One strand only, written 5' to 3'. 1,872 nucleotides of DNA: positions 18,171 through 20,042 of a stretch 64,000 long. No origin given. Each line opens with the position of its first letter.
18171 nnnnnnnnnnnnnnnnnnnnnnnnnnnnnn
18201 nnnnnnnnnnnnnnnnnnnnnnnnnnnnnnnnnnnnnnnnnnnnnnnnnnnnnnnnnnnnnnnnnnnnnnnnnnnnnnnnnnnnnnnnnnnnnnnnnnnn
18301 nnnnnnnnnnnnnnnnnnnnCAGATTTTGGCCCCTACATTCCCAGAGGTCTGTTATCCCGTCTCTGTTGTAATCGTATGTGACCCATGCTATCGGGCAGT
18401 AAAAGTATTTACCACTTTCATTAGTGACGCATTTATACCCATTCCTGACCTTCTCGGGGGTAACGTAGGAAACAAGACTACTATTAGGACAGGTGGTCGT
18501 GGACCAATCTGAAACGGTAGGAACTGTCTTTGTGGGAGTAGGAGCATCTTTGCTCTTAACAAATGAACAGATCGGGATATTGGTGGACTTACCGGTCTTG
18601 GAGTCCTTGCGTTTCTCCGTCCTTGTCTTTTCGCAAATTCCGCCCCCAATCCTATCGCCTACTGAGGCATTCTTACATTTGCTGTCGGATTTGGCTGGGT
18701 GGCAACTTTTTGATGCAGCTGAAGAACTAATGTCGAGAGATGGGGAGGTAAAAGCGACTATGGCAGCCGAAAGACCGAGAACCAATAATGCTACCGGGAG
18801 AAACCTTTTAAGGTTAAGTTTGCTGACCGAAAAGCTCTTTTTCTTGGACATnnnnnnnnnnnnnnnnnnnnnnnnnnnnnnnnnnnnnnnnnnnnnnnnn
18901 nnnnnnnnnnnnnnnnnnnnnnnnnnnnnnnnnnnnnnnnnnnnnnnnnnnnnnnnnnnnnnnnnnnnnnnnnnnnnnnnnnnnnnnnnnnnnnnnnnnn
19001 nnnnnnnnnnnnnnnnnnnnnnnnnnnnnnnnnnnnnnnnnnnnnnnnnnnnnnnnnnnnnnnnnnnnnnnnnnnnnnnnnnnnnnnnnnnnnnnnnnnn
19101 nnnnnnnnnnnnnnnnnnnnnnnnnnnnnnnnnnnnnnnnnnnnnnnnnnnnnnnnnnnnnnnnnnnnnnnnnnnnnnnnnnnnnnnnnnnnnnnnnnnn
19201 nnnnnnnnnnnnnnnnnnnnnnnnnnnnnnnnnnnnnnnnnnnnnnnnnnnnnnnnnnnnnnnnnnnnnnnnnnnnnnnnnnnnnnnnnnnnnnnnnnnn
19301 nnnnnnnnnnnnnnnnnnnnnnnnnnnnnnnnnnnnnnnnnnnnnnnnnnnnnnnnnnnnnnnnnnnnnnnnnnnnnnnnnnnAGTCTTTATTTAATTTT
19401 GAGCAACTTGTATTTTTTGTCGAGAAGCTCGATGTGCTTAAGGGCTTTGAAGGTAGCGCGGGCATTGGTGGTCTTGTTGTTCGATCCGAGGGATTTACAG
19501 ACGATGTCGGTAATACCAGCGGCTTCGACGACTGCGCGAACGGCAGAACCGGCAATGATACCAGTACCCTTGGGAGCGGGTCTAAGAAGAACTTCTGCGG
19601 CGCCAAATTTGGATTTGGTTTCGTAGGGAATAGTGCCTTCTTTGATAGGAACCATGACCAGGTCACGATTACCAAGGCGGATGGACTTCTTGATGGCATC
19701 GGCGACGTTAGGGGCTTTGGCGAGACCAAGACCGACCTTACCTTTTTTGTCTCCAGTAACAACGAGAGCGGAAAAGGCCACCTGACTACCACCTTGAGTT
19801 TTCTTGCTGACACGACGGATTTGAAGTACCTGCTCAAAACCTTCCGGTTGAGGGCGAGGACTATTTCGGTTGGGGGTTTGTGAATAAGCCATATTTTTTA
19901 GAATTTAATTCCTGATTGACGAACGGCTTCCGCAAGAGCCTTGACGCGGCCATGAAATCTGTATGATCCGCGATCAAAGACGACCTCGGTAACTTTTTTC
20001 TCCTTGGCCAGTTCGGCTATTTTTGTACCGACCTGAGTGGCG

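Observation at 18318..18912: Cys-rich secreted protein and an intrinsic terminator inserted between rplO and secY inside the ribosomal supercluster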

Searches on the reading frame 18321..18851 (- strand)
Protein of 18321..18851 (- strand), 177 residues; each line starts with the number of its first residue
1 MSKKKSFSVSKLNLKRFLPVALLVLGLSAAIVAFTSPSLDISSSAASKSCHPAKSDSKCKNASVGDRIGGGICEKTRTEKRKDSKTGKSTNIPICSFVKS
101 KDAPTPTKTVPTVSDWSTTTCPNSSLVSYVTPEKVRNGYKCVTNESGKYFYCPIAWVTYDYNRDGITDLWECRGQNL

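Call 5: search_protein_families(library=pfam, proteins=[window:18321-18851:-], max_evalue=10)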
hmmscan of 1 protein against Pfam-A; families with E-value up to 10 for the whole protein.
window:18321-18851:- (177 aa): 1 family
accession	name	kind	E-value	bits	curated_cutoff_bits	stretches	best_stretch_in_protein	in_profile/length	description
PF24013.1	DUF7327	-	0.058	13.8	27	1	14-84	4-70/85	Family of unknown function (DUF7327)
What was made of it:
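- On FG-GAP repeat family (PF01839 / PF13517): No FG-GAP hit for the ORF even at E up to 10 (call 5).
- On DUF7327 (PF24013): 13.8 bits against a cut-off of 27, E = 0.058, and the match covers the N-terminal hydrophobic region (call 5).
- Closest known: FG-GAP / FG-GAP_3 repeats. Different: There is a single motif, no Pfam hit for the ORF itself (call 5), and no possibility of a propeller from one repeat.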

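Call 8: find_homologous_proteins(query=window:18321-18851:-, max_evalue=0.01)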
Query window:18321-18851:- (177 aa): 1 proteins with E <= 0.01 among 96 candidates.
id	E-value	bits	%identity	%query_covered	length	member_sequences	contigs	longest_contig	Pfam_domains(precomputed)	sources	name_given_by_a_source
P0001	2.8e-112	390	99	100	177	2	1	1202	-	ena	-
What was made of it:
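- Tried and rejected: The word-indexed search of 5.8 billion clusters found only a 99% identical copy (call 8).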

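Call 21: find_encoding_contigs(protein=P0001, flank=5000)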
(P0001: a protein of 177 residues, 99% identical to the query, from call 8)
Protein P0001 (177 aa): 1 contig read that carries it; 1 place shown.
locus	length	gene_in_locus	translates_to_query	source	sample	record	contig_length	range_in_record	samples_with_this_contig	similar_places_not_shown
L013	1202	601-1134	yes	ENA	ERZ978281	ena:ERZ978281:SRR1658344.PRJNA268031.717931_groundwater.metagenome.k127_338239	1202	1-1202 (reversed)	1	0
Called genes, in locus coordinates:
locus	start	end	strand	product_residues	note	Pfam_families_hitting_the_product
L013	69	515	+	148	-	PF00828:Ribosomal_L27A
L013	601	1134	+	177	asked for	-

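Call 28: search_protein_representatives(protein=window:18321-18851:-)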
Query: 177 residues. Proteins with E-value up to 0.001 (for the whole library): 2; up to 1e-10: 1; up to 1e-30: 1. The best 2 are listed.
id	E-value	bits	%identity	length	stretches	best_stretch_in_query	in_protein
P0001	9.0e-113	390.2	99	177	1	1-177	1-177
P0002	4.6e-06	42.9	59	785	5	152-170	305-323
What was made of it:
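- No homologue exists outside the same population, so there is no conservation test (calls 8, 28). There is no homologue beyond at least 99% identical copies among 5.8 billion clusters and 1.84 billion representatives (calls 8, 28).
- Tried and rejected: The exhaustive HMMER search of 1.84 billion representatives added only an FG-GAP motif hit (call 28).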

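Call 32: predict_structure(protein=window:18321-18851:-)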
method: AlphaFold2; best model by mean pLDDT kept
length: 177 residues; sequences in the alignment: 1
mean_pLDDT: 54.0   pTM: 0.29
mean pLDDT of the five models: 54.0, 51.4, 50.5, 48.3, 40.7
residues with pLDDT >= 90: 0; 70-90: 45; 50-70: 44; < 50: 88
segments of 3 or more residues with pLDDT < 50: 18-20, 22-27, 29-47, 102-137, 158-177
pLDDT, mean of each block of 10 residues (from residue 1): 61 50 46 39 44 66 75 83 85 79 36 36 37 48 58 52 37 37
secondary structure, 60 per line:
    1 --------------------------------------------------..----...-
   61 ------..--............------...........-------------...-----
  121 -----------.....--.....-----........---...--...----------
elements in order: E71-82 E89-99 H132-136 E139-143 E149-153 E160-162 E165-167
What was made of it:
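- AlphaFold2 without an alignment gave pLDDT 54 (call 32). The structure prediction is poor (call 32).
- Tried and rejected: Only a beta-hairpin at residues 71-99 reached about 80 (call 32).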

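Call 56: search_protein_families(library=pfam, proteins=[P0002], max_evalue=0.001)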
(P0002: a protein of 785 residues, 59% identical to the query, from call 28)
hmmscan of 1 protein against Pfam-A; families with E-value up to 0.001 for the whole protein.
P0002 (785 aa): 2 families
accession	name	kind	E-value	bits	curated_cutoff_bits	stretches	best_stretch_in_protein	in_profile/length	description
PF13517.12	FG-GAP_3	-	9.8e-116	378.8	26.9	13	475-540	1-61/61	FG-GAP-like repeat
PF01839.29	FG-GAP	-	5.6e-73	240.4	22.1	10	522-550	2-36/37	FG-GAP repeat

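Call 57: search_protein_families(library=ncbifam, proteins=[window:18321-18851:-], max_evalue=10)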
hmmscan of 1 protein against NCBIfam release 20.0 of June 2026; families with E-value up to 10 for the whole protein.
window:18321-18851:- (177 aa): 1 family
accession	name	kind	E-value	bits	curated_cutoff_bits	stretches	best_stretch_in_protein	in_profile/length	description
NF050129.1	T4SSInhibSmlt3025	equivalog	0.085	12.1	500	1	40-119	17-94/287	Smlt3025 familytype IV secretion system inhibitor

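Call 58: search_protein_families(library=phrogs, proteins=[window:18321-18851:-], max_evalue=10)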
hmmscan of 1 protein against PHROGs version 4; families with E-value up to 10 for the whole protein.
window:18321-18851:- (177 aa): 0 families

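Call 59: search_solved_structures(query=window:18321-18851:-, max_evalue=10)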
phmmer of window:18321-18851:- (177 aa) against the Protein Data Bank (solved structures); distinct sequences matched with E-value up to 10: 2.
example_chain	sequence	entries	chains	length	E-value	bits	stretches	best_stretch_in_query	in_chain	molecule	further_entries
7kn7_B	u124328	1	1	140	0.69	12.9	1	138-166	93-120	VHH W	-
7kn5_E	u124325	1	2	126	4.1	10.4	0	138-165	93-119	VHH U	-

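Call 71: fold_search(model_id=the predicted structure, library=pdb)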
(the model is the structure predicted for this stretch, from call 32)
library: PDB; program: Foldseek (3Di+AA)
matches with E <= 10: 176; with E <= 0.001: 0
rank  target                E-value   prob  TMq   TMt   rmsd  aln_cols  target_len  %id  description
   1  9a4z_A                9.1e-01  0.13  0.16  0.15  13.7        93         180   13  Integrative model of YXKC-DACA by crosslinking MS and deep learning (released 2024-09-18)
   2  1p71_A                1.4e+00  0.15  0.12  0.20   5.9        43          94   21  Anabaena HU-DNA corcrystal structure (TR3) (released 2003-05-13)
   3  1p71_B                1.5e+00  0.15  0.12  0.20   5.2        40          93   20  Anabaena HU-DNA corcrystal structure (TR3) (released 2003-05-13)
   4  3j6x_11               2.1e+00  0.18  0.14  0.16   4.1        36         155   14  S. cerevisiae 80S ribosome bound with Taura syndrome virus (TSV) IRES, 5 degree rotation (Class II) (released 2014-06-11)
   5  1p51_A                2.2e+00  0.12  0.12  0.20   5.4        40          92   20  Anabaena HU-DNA cocrystal structure (AHU6) (released 2003-05-13)
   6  3rhi_C                2.5e+00  0.11  0.12  0.21   5.8        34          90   24  DNA-binding protein HU from Bacillus anthracis (released 2011-04-20)
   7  8flj_F                2.5e+00  0.11  0.10  0.18   6.2        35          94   23  Cas1-Cas2/3 integrase and IHF bound to CRISPR leader, repeat and foreign DNA (released 2023-09-06)
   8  1o6w_MODEL_1_A        2.6e+00  0.09  0.14  0.29  14.5        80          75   16  Solution Structure of the Prp40 WW Domain Pair of the Yeast Splicing Factor Prp40 (released 2002-12-04)
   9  4bpc                  2.6e+00  0.09  0.10  0.04  11.5        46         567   15  Structure of the Catalytic Domain of Protein Tyrosine Phosphatase Sigma in the Sulfenic Acid Form (released 2013-07-17)
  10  8fmw_Q                2.8e+00  0.21  0.13  0.24   3.9        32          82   12  The structure of a hibernating ribosome in the Lyme disease pathogen (released 2023-11-08)
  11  5wlc_LD               3.0e+00  0.12  0.13  0.17   4.4        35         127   14  The complete structure of the small subunit processome (released 2017-09-27)
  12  9b23_E                3.2e+00  0.14  0.13  0.08   4.5        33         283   15  Cryo-EM structure of Nap1 core (released 2024-11-27)
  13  5lvt_A                3.2e+00  0.11  0.13  0.23   5.4        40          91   20  Structure of HU protein from Lactococcus lactis (released 2017-10-25)
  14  9a4h_B                3.4e+00  0.10  0.13  0.22   6.3        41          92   22  Integrative model of ACP-DBH1 by crosslinking MS and deep learning (released 2024-09-18)
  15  6w2s_W                3.4e+00  0.06  0.10  0.18   7.0        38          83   16  Structure of the Cricket Paralysis Virus 5-UTR IRES (CrPV 5-UTR-IRES) bound to the small ribosomal subunit in the open (released 2020-04-22)
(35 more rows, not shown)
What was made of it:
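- Tried and rejected: Foldseek against the PDB had a best E of 0.9, which is meaningless (call 71).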

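Call 79: search_protein_families(library=padloc, proteins=[window:18321-18851:-], max_evalue=0.01)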
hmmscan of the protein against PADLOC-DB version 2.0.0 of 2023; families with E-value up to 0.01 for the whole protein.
window:18321-18851:- (177 aa): 0 families
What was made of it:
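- Checked: No domain was found in Pfam, NCBIfam, PHROGs, PADLOC or PDB sequences (calls 5, 57, 58, 79, 59).
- Tried and rejected: Pfam, NCBIfam, PHROGs, PADLOC and PDB sequences gave nothing above noise (calls 5, 57, 58, 79, 59).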

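Call 84: find_related_loci(query=window:18321-18851:-, collection=viral_contigs, flank=3000)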
Query window:18321-18851:- (177 aa) in viral_contigs; peptide patterns used: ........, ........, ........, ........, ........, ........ (x = any residue, [..] = any of these).
23 stretches matched a pattern, but none encodes a relative of the query by tblastn (E <= 1e-3).

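Call 85: search_dna_similar(query=window:18321-18851:-, collection=phages, mode=protein, max_evalue=0.01)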
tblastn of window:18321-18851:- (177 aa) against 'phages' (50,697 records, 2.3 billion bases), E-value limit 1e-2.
No match.
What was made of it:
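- On Mobile-element island (integrative element, prophage or integron cassette): No viral relatives (calls 84, 85).
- There are no relatives in viral contigs or phage records (calls 84, 85).
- Tried and rejected: IMG/VR and GenBank phages gave nothing (calls 84, 85).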

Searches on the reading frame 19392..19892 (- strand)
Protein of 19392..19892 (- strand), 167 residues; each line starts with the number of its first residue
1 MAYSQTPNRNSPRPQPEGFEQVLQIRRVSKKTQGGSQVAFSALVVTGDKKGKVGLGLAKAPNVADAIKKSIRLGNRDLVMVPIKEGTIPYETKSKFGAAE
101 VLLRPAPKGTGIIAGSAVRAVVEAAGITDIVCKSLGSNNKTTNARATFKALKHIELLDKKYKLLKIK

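Call 83: search_protein_families(library=pfam, proteins=[window:19392-19892:-], max_evalue=0.00001)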
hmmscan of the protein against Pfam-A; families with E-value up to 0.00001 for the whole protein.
window:19392-19892:- (167 aa): 2 families
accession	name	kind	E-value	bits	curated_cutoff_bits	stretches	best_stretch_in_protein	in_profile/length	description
PF03719.21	Ribosomal_S5_C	-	1.8e-26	91.8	21.5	1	95-156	2-63/71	Ribosomal protein S5, C-terminal domain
PF00333.26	Ribosomal_S5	-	1.1e-20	73.8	27.1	1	20-82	3-65/65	Ribosomal protein S5, N-terminal domain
